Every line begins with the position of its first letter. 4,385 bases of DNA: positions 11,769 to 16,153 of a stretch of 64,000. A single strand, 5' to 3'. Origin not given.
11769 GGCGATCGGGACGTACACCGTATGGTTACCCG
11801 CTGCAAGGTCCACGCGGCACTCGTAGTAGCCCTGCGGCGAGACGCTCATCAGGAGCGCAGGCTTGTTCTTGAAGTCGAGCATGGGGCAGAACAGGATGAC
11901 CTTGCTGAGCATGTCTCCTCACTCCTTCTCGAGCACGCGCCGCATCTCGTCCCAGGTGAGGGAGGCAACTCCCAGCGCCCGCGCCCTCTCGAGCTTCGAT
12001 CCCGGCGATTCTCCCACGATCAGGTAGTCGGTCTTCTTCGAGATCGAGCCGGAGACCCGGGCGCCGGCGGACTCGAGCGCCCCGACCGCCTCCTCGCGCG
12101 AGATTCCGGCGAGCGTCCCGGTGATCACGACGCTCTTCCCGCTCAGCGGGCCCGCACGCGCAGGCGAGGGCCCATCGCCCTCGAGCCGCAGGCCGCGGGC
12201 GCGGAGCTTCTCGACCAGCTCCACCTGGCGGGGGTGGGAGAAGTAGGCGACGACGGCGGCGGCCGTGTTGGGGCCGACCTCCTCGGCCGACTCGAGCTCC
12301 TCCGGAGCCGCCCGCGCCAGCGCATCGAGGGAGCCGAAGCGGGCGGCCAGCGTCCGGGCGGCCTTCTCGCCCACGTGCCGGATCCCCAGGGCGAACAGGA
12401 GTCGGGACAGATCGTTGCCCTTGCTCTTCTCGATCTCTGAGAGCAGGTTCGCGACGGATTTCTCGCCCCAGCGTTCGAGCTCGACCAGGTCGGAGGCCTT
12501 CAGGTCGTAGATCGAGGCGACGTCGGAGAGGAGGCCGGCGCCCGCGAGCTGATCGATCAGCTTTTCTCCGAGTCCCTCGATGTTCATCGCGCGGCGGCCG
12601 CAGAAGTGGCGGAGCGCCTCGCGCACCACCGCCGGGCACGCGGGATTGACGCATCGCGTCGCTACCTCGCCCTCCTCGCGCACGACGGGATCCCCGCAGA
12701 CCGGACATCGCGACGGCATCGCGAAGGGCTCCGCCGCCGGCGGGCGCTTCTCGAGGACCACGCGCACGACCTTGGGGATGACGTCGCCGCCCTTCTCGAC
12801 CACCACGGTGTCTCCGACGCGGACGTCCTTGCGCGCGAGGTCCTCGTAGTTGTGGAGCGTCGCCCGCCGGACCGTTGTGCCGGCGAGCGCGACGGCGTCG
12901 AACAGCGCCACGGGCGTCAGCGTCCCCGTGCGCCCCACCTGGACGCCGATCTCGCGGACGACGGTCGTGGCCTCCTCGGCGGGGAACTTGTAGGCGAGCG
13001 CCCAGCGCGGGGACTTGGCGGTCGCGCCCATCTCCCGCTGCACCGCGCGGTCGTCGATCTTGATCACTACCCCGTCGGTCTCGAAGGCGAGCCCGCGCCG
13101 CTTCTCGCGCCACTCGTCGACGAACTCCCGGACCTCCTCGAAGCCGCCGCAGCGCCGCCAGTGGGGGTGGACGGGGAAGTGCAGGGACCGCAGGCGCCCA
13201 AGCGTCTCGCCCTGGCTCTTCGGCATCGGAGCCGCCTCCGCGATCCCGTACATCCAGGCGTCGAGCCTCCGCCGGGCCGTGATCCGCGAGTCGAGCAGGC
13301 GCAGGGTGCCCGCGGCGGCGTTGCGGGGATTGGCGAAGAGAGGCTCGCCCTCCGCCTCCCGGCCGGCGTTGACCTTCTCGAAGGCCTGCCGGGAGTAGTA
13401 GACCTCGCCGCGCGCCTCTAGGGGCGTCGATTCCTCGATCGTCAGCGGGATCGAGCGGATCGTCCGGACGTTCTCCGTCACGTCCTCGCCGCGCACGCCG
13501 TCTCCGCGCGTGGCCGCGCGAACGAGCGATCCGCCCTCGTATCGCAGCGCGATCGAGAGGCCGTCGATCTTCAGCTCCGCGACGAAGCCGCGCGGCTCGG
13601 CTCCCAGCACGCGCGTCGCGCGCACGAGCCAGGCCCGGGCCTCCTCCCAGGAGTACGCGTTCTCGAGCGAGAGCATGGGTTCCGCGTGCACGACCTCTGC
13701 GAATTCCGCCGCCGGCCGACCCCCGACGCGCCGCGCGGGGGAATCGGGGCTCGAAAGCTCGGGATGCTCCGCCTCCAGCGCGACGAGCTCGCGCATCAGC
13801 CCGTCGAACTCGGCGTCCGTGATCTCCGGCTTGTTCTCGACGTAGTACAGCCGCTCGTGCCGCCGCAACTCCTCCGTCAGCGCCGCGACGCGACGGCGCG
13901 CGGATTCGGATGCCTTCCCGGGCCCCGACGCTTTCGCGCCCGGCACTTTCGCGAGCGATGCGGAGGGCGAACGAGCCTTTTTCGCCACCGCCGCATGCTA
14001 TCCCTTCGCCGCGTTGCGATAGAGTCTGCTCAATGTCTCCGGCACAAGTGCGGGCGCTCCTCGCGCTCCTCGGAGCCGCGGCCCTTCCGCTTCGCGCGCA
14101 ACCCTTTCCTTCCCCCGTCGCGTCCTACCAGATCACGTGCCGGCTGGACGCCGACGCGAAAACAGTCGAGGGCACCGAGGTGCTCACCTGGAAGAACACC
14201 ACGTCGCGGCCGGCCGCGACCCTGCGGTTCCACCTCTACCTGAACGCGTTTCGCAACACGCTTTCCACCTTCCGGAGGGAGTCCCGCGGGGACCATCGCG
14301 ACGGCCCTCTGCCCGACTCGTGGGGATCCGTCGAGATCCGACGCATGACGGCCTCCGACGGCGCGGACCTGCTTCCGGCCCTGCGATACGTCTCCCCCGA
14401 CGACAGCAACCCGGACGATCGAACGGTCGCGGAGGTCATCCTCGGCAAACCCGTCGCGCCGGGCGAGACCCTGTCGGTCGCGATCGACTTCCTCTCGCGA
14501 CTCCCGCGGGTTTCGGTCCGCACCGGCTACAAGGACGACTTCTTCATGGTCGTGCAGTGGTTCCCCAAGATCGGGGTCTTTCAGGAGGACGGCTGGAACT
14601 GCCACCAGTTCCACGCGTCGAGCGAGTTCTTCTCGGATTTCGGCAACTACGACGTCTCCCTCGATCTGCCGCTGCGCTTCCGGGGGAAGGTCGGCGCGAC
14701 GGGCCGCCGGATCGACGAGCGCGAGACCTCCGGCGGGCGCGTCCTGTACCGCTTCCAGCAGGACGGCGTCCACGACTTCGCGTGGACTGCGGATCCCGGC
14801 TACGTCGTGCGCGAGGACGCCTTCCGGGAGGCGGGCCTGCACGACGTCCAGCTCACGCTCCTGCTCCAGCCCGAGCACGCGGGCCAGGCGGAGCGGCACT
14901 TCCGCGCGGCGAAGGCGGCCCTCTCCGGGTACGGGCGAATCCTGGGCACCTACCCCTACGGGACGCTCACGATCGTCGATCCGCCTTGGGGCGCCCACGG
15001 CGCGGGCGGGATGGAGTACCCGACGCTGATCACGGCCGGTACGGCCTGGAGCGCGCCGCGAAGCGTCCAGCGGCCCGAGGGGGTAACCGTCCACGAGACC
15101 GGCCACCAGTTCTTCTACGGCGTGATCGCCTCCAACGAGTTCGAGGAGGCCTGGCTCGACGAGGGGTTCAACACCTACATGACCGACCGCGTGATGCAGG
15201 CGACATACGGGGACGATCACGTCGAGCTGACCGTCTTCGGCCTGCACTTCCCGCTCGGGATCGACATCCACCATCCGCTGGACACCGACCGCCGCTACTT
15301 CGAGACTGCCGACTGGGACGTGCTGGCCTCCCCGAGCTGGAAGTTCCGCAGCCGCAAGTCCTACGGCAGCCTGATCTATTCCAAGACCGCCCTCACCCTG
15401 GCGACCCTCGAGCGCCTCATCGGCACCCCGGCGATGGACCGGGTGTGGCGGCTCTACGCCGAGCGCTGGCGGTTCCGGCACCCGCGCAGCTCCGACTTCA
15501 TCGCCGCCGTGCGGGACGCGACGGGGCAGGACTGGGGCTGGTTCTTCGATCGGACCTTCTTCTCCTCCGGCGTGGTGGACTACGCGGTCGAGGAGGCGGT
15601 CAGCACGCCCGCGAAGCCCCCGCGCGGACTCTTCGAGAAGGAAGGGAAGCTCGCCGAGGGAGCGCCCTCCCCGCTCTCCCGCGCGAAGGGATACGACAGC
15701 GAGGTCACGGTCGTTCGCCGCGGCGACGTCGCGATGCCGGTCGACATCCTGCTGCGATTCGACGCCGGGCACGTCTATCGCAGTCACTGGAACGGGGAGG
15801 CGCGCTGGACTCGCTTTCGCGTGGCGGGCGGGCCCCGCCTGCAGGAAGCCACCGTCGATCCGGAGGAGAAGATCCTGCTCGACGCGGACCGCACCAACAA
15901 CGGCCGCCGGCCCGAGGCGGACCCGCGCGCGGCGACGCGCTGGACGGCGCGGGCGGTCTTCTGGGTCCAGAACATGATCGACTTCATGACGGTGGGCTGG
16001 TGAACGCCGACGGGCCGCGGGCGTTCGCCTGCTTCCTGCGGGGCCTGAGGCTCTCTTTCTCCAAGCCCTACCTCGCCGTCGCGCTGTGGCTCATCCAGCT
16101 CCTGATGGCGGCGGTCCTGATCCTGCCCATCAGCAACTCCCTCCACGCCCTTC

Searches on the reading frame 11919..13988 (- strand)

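Call 56: search_protein_families(library=pfam, proteins=[window:11919-13988:-], max_evalue=0.001)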
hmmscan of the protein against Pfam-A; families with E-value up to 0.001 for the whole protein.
window:11919-13988:- (689 aa): 8 families
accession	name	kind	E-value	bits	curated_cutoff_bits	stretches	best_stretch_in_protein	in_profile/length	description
PF01653.23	DNA_ligase_aden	-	6.3e-88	295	27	1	94-338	2-253/253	NAD-dependent DNA ligase adenylation domain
PF03120.22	DNA_ligase_OB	-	2.2e-31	108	32.9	1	341-417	1-77/79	NAD-dependent DNA ligase OB-fold domain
PF12826.13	HHH_2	-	3.9e-22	78.6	27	1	529-592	1-64/64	Helix-hairpin-helix motif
PF03119.21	DNA_ligase_ZBD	-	9e-12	45.1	25.8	1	427-453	1-27/27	NAD-dependent DNA ligase C4 zinc finger domain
PF14520.12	HHH_5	-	1.8e-11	44.8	27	1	534-580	5-52/57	Helix-hairpin-helix domain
PF00533.33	BRCT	-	5.1e-11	43.1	21.3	1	613-683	4-75/78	BRCA1 C Terminus (BRCT) domain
PF22745.1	Nlig-Ia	-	6.8e-09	36.7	27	1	37-80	9-52/92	DNA ligase-like, N-terminal NAD+-binding domain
PF12738.14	PTCB-BRCT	-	0.00063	20.1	22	0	630-676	12-58/63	twin BRCT domain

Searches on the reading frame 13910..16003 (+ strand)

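Call 6: search_protein_families(library=pfam, proteins=[window:13910-16003:+], max_evalue=0.01)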
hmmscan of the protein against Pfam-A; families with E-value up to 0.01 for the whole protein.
window:13910-16003:+ (697 aa): 1 family
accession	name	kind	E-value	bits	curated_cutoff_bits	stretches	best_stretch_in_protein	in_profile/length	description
PF01433.26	Peptidase_M1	-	1.7e-12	47.8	27.7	1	348-547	21-216/218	Peptidase family M1 domain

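Call 7: search_protein_families(library=ncbifam, proteins=[window:13910-16003:+], max_evalue=0.01)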
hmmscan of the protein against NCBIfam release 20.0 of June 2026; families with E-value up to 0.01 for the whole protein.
window:13910-16003:+ (697 aa): 2 families
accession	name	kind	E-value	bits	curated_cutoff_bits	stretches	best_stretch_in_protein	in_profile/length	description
TIGR02411.1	leuko_A4_hydro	equivalog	2e-06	26.8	761.7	1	364-533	255-416/600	leukotriene-A(4) hydrolase/aminopeptidase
TIGR02412.1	pepN_strep_liv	equivalog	3.8e-05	22.2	591.2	0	386-431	284-329/832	aminopeptidase N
